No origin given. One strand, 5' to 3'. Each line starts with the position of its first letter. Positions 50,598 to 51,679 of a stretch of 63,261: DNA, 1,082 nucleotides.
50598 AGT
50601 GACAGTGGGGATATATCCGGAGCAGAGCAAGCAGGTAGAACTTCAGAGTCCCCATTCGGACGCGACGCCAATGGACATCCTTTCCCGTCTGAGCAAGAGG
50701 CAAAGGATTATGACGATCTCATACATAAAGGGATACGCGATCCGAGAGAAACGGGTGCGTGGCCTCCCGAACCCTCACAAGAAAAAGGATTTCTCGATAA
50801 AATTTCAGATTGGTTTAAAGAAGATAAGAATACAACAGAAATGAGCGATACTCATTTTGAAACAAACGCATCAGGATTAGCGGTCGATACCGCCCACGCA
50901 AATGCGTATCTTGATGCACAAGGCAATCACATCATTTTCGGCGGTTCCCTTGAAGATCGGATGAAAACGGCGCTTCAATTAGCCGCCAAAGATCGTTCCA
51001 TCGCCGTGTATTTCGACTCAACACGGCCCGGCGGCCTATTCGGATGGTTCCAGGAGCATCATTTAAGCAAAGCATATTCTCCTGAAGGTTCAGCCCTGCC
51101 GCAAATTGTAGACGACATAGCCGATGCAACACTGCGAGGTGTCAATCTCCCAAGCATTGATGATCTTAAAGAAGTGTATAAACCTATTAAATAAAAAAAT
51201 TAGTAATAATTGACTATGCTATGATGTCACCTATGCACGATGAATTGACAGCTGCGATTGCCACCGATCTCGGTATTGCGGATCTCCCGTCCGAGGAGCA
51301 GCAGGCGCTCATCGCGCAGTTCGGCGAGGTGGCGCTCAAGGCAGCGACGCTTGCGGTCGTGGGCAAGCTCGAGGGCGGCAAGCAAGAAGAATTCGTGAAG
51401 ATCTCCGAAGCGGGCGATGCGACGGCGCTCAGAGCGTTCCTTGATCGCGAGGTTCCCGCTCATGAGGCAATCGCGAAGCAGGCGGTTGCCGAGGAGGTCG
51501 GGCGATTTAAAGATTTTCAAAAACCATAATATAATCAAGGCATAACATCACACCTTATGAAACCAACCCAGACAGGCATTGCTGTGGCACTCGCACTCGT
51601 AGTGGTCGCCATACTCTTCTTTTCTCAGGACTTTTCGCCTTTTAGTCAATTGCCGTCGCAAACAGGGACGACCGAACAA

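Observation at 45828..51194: Two-gene module: a TM-less VirD4/TraG-like ATPase with a large unknown N-terminal domain, coupled to an 862-aa TM coiled-coil protein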

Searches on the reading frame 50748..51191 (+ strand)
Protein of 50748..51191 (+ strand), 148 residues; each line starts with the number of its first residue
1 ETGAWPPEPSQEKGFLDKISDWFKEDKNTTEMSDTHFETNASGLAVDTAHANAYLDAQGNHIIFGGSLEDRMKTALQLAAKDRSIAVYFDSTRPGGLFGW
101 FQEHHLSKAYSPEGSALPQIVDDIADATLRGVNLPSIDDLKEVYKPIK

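Call 66: search_solved_structures(query=A4, max_evalue=10)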
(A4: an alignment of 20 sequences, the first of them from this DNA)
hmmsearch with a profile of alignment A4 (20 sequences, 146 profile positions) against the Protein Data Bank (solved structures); distinct sequences matched with E-value up to 10: 9.
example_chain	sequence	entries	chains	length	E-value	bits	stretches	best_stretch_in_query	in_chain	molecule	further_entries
9x4u_A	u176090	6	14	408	0.37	14.1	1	77-125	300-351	Aminotransferase-like protein FGM3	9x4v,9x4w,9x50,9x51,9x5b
6gxr_A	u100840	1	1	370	0.48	13.7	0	87-107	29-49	BP39L lectin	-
5gqt_A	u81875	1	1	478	0.67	13.3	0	36-70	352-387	Nitrile-specifier protein 1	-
4jkf_A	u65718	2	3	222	0.86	12.9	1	86-120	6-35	Pre-mRNA-processing-splicing factor 8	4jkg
4jke_A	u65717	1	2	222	0.88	12.9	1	86-120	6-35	Pre-mRNA-processing-splicing factor 8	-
8uxs_A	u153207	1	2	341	1.7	11.9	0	58-99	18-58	Kelch domain-containing protein 2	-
9bc9_A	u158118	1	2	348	1.8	11.9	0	58-99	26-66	Kelch domain-containing protein 2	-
8ebl_A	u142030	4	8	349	1.8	11.9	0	58-99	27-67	Kelch domain-containing protein 2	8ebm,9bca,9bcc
6qtc_A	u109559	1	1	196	1.8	11.8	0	68-91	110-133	tSH2 domain of transcription elongation factor Spt6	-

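Call 67: search_protein_families(library=pfam, alignment_id=A4, max_evalue=1)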
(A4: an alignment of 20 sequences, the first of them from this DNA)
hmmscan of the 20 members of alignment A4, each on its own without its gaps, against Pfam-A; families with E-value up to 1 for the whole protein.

A. member 1, seq(148 aa): 2 families
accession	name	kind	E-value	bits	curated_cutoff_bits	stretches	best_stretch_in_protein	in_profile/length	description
PF05133.19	SPP1_portal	-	0.00013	21.5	25.5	1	13-80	279-346/416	Phage portal protein, SPP1 Gp6-like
PF07626.16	PSD3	-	0.052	14.5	23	1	33-57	31-55/65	Protein of unknown function (DUF1587)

B. families by the number of members that match (of 20 scanned): 9 families
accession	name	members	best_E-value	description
PF05133.19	SPP1_portal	1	0.00013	Phage portal protein, SPP1 Gp6-like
PF07646.21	Kelch_2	1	0.025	Kelch motif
PF13964.12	Kelch_6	1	0.039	Kelch motif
PF08126.16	Propeptide_C25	1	0.04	Propeptide_C25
PF07626.16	PSD3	1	0.052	Protein of unknown function (DUF1587)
PF10686.14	YAcAr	1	0.067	YspA, cpYpsA-related SLOG family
PF09182.16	PuR_N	1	0.083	Bacterial purine repressor, N-terminal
PF14448.11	Nuc_N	1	0.14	Nuclease N terminal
PF22392.1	Cmr7b-like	1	0.26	Cmr7b-like, BtrG-like domain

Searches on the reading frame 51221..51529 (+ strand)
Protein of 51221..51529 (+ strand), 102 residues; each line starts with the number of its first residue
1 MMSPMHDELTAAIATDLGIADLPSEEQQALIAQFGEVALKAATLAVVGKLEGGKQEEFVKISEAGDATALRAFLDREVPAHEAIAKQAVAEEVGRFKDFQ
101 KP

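Call 36: search_protein_families(library=pfam, proteins=[window:51221-51529:+], max_evalue=0.1)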
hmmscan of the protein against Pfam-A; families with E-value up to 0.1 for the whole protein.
window:51221-51529:+ (102 aa): 2 families
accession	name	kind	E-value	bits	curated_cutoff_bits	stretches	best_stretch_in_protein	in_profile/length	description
PF22501.1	DUF6991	-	0.049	14.1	26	1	25-63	15-52/66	Domain of unknown function (DUF6991)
PF18908.5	DUF5663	-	0.07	14.2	23.7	1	22-90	10-78/84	Protein of unknown function (DUF5663)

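Call 51: search_protein_families(library=padloc, proteins=[window:51221-51529:+], max_evalue=0.01)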
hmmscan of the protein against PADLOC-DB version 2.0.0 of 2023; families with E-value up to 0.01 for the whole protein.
window:51221-51529:+ (102 aa): 0 families

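Call 52: search_protein_families(library=phrogs, proteins=[window:51221-51529:+], max_evalue=0.01)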
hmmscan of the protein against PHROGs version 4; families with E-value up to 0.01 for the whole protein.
window:51221-51529:+ (102 aa): 0 families
